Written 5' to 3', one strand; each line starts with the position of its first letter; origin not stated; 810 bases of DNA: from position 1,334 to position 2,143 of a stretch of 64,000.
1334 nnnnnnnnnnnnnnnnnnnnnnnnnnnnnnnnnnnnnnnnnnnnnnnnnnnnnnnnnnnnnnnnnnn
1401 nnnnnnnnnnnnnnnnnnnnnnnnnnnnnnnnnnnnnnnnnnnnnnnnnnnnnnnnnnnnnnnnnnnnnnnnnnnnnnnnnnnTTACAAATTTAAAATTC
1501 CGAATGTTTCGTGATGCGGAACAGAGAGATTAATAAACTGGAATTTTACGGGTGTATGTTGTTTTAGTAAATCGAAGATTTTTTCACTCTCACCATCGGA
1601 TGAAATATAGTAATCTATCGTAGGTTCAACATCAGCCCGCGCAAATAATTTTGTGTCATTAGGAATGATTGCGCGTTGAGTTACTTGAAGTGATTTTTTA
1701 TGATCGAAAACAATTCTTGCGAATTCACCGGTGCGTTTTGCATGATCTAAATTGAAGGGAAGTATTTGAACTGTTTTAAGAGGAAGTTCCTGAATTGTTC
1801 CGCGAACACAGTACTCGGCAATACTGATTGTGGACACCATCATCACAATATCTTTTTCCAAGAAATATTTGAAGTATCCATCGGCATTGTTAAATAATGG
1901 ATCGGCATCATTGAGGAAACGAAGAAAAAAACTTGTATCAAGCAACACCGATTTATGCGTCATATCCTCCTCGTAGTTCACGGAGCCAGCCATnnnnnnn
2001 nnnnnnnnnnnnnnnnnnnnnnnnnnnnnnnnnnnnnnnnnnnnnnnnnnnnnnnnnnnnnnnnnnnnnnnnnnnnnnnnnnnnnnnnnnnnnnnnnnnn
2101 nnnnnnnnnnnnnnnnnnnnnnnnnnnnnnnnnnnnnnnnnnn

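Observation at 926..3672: Compact four-gene nuclease module, a candidate novel defence or toxin system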

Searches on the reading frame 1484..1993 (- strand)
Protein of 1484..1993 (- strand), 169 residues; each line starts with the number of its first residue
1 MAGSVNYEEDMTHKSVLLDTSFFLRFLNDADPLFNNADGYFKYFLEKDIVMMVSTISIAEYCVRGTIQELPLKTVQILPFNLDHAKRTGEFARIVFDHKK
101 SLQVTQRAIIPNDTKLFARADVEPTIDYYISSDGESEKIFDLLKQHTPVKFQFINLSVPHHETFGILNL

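Call 3: search_protein_families(library=pfam, proteins=[window:1484-1993:-], max_evalue=1)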
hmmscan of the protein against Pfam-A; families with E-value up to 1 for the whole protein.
window:1484-1993:- (169 aa): 1 family
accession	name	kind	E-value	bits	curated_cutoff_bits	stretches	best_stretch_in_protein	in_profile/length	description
PF01850.27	PIN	-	0.036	15.1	23.6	1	16-91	1-83/120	PIN domain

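Call 4: search_protein_families(library=padloc, proteins=[window:1484-1993:-], max_evalue=1)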
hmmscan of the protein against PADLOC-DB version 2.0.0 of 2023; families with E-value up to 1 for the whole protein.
window:1484-1993:- (169 aa): 0 families

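Call 5: search_protein_families(library=ncbifam, proteins=[window:1484-1993:-], max_evalue=1)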
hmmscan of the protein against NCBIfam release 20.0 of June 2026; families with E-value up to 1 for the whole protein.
window:1484-1993:- (169 aa): 0 families

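Call 6: search_protein_families(library=phrogs, proteins=[window:1484-1993:-], max_evalue=0.1)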
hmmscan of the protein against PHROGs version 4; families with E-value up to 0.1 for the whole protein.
window:1484-1993:- (169 aa): 2 families
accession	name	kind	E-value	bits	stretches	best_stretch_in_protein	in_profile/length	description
phrog_34089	-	unknown function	0.0093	17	1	33-67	38-72/90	-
phrog_35898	-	unknown function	0.025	15.5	1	42-132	17-109/180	-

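Call 8: search_solved_structures(query=window:1484-1993:-, max_evalue=10, show_alignments=2)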
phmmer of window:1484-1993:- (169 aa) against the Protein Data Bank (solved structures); distinct sequences matched with E-value up to 10: 0.

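Call 11: find_homologous_proteins(query=window:1484-1993:-, max_evalue=0.001)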
Query window:1484-1993:- (169 aa): 2394 proteins with E <= 0.001 among 2425 candidates; the best 120 are listed.
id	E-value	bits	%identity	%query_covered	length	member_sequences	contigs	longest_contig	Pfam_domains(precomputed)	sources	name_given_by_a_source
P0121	2.8e-102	358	95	100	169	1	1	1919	-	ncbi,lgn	-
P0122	3.5e-102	357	95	100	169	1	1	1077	-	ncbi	-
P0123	3.2e-100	351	100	94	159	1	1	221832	-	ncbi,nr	ncbi:MAG: hypothetical protein Q8L88_05325 [Bacteroidota bacterium]|nr:hypothetical protein [Bactero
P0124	4.5e-73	263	74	94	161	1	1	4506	-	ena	-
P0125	5.8e-73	262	72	94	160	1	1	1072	-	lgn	-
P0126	6.9e-73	262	71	95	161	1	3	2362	-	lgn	-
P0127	1.3e-72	261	70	96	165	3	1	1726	-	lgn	-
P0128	3.5e-72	260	72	94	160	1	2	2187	-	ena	-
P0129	3.8e-72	260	72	93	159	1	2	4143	-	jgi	jgi:hypothetical protein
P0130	4.5e-72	259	72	94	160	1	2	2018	-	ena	-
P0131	9.6e-72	258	72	94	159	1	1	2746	-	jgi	-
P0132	1.7e-71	257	71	94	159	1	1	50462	-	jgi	jgi:hypothetical protein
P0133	2.5e-71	257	71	94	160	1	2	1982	-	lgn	-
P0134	2.6e-71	257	71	94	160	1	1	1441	-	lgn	-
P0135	2.7e-71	257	70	94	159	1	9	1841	-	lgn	-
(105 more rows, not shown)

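Call 20: predict_structure(alignment_id=A2)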
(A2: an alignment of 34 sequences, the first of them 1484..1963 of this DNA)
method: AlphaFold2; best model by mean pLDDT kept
length: 159 residues; sequences in the alignment: 34
mean_pLDDT: 81.9   pTM: 0.81
mean pLDDT of the five models: 81.9, 81.7, 74.8, 67.9, 40.2
residues with pLDDT >= 90: 53; 70-90: 77; 50-70: 27; < 50: 2
segments of 3 or more residues with pLDDT < 50: none
pLDDT, mean of each block of 10 residues (from residue 1): 77 86 91 87 81 62 73 81 90 71 85 89 90 94 89 63
secondary structure, 60 per line:
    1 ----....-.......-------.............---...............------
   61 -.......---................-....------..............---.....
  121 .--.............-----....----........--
elements in order: E5-8 H10-16 H24-36 E40-44 H45-54 E65-68 H72-87 H89-92 H99-112 E116-121 H124-136 E142-145 H150-157

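Call 25: fold_search(model_id=the predicted structure, library=pdb)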
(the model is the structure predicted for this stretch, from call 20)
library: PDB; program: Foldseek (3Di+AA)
matches with E <= 10: 603; with E <= 0.001: 19
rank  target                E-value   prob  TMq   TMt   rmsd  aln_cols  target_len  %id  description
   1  4chg_A                6.8e-05  1.00  0.63  0.73   3.4       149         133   15  Crystal structure of VapBC15 complex from Mycobacterium tuberculosis (released 2014-11-12)
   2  1ye5_B                1.2e-04  1.00  0.62  0.66   4.3       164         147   12  Crystal structure of hypothetical protein of unknown function from pyrococcus horikoshii OT3 (released 2005-05-17)
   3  1y82_B                1.7e-04  1.00  0.60  0.64   4.6       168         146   15  Conserved hypothetical protein Pfu-367848-001 from Pyrococcus furiosus (released 2005-01-25)
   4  3tnd_A                2.0e-04  1.00  0.58  0.68   4.5       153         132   12  Crystal structure of Shigella flexneri VapBC toxin-antitoxin complex (released 2011-11-02)
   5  1v96_A                2.1e-04  1.00  0.59  0.63   4.5       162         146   13  Crystal structure of hypothetical protein of unknown function from pyrococcus horikoshii OT3 (released 2005-02-01)
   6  6a7v_C                2.7e-04  1.00  0.62  0.69   3.4       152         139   16  Crystal structure of Mycobacterium tuberculosis VapBC11 toxin-antitoxin complex (released 2018-10-10)
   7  5h4g_A                3.2e-04  1.00  0.62  0.67   4.4       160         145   12  Structure of PIN-domain protein (VapC4 toxin) from Pyrococcus horikoshii determined at 1.77 A resolution (released 2016-11-23)
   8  5ecw_A                3.2e-04  1.00  0.55  0.64   4.5       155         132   11  Structure of the Shigella flexneri VapC mutant D7A (released 2016-02-17)
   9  5h4h_B                3.2e-04  1.00  0.56  0.60   5.4       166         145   12  Structure of PIN-domain protein (VapC4 toxin) from Pyrococcus horikoshii determined at 2.2 A resolution (released 2016-11-23)
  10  3zvk_A                3.5e-04  1.00  0.54  0.63   5.1       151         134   15  Crystal structure of VapBC2 from Rickettsia felis bound to a DNA fragment from their promoter (released 2011-12-14)
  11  5ed0_A                3.9e-04  1.00  0.59  0.70   4.0       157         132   14  Structure of the Shigella flexneri VapC mutant D7N (released 2016-02-17)
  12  6a7v_A                5.3e-04  1.00  0.61  0.70   3.4       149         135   14  Crystal structure of Mycobacterium tuberculosis VapBC11 toxin-antitoxin complex (released 2018-10-10)
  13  1ye5_A                5.3e-04  1.00  0.62  0.68   4.0       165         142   12  Crystal structure of hypothetical protein of unknown function from pyrococcus horikoshii OT3 (released 2005-05-17)
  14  1y82_D                5.6e-04  1.00  0.57  0.64   4.0       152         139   15  Conserved hypothetical protein Pfu-367848-001 from Pyrococcus furiosus (released 2005-01-25)
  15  5ecd_A                6.7e-04  1.00  0.54  0.63   4.4       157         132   13  Structure of the Shigella flexneri VapC mutant D98N crystal form 1 (released 2016-02-17)
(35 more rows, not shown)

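Call 33: find_encoding_contigs(protein=P0121, flank=3000, max_places=3)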
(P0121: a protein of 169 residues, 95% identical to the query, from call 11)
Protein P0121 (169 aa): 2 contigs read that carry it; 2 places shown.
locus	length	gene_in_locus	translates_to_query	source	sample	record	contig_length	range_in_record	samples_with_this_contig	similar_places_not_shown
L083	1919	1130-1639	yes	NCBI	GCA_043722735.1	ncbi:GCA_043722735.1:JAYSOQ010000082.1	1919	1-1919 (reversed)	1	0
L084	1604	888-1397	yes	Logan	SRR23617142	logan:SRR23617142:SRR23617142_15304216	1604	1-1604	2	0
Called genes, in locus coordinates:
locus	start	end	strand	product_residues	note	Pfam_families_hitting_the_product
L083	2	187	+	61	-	?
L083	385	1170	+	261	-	-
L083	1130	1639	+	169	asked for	-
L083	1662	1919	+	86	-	?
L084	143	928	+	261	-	-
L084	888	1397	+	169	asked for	-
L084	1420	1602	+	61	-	?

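Call 90: search_solved_structures(query=A2, max_evalue=10, show_alignments=2)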
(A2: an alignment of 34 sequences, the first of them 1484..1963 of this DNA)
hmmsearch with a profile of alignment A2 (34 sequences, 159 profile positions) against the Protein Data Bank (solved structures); distinct sequences matched with E-value up to 10: 0.
